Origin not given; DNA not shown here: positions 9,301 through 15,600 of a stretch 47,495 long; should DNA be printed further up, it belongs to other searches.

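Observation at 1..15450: A >5,150-codon giant adhesin-like gene fills one third of the window and is invisible in the ORF track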

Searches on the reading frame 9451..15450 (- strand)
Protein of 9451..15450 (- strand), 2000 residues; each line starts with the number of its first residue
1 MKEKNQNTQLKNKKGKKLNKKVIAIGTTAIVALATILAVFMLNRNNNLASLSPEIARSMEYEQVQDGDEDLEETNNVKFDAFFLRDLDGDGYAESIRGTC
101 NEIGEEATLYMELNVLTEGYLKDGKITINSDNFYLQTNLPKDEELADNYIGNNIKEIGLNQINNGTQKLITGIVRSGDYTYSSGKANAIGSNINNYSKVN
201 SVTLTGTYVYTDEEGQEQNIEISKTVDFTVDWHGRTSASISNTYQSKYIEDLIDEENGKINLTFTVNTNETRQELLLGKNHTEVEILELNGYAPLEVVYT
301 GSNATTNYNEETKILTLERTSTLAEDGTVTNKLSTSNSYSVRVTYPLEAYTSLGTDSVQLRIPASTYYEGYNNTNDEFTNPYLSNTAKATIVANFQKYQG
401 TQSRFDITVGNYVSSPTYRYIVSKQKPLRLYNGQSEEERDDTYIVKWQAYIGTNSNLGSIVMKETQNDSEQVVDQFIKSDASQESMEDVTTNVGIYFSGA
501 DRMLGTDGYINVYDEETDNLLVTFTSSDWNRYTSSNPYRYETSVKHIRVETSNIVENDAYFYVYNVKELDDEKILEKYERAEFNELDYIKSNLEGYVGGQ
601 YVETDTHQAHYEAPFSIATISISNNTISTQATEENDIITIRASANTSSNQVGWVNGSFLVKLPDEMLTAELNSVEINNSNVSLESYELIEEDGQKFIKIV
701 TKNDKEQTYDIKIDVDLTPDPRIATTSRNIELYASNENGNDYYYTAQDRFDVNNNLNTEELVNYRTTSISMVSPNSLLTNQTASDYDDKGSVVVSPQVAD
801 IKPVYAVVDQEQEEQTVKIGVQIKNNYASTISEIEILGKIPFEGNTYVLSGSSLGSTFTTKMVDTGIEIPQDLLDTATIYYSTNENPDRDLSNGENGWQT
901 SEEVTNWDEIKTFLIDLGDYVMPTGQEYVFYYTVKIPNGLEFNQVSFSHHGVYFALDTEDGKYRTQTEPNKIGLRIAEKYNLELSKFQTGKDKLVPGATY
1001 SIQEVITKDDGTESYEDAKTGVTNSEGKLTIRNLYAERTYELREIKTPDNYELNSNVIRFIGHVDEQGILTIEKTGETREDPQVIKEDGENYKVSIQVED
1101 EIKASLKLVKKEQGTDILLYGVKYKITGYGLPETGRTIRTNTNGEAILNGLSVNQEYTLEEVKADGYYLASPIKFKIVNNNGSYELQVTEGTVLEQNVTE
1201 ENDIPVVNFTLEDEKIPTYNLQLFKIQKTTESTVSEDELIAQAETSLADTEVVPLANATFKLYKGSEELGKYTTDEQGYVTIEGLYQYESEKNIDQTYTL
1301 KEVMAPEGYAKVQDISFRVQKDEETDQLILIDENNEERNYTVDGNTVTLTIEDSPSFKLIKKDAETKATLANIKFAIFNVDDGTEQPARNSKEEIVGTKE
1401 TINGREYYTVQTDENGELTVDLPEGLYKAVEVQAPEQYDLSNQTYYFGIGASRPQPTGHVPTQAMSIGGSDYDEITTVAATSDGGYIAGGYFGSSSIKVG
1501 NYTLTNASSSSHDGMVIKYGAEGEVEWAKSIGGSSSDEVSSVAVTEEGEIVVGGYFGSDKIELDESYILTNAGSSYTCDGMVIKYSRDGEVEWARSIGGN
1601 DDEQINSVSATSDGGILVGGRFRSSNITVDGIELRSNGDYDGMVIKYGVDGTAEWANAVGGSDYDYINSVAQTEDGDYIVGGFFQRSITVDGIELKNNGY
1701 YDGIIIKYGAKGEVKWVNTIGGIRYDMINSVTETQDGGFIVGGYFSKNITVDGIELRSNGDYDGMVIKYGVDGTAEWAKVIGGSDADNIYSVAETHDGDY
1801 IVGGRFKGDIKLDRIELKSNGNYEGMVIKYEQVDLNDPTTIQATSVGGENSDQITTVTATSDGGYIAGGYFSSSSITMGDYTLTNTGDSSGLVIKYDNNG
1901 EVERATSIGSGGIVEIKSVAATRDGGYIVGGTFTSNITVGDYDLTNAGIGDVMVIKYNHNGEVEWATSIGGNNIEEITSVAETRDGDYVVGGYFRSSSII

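Call 3: search_protein_families(library=pfam, proteins=[window:9451-15450:-], max_evalue=0.01)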
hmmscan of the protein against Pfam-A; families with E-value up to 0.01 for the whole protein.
window:9451-15450:- (2000 aa): 2 families
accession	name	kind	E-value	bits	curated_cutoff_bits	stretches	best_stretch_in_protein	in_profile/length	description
PF17802.7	SpaA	-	2.1e-35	121.2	23.1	4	1356-1452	2-79/91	Prealbumin-like fold domain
PF03174.19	CHB_HEX_C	-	0.0028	18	23.6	0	1755-1780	25-50/76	Chitobiase/beta-hexosaminidase C-terminal domain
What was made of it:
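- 11104..12525 (-): Four SpaA-type (CnaB-like fold) stalk domains, aa 981-1449. Pfam PF17802, 4 stretches, E 2e-35 (call 3).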

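Call 4: search_protein_families(library=ncbifam, proteins=[window:9451-15450:-], max_evalue=0.01)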
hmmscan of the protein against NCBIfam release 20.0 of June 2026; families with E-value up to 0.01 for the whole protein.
window:9451-15450:- (2000 aa): 0 families
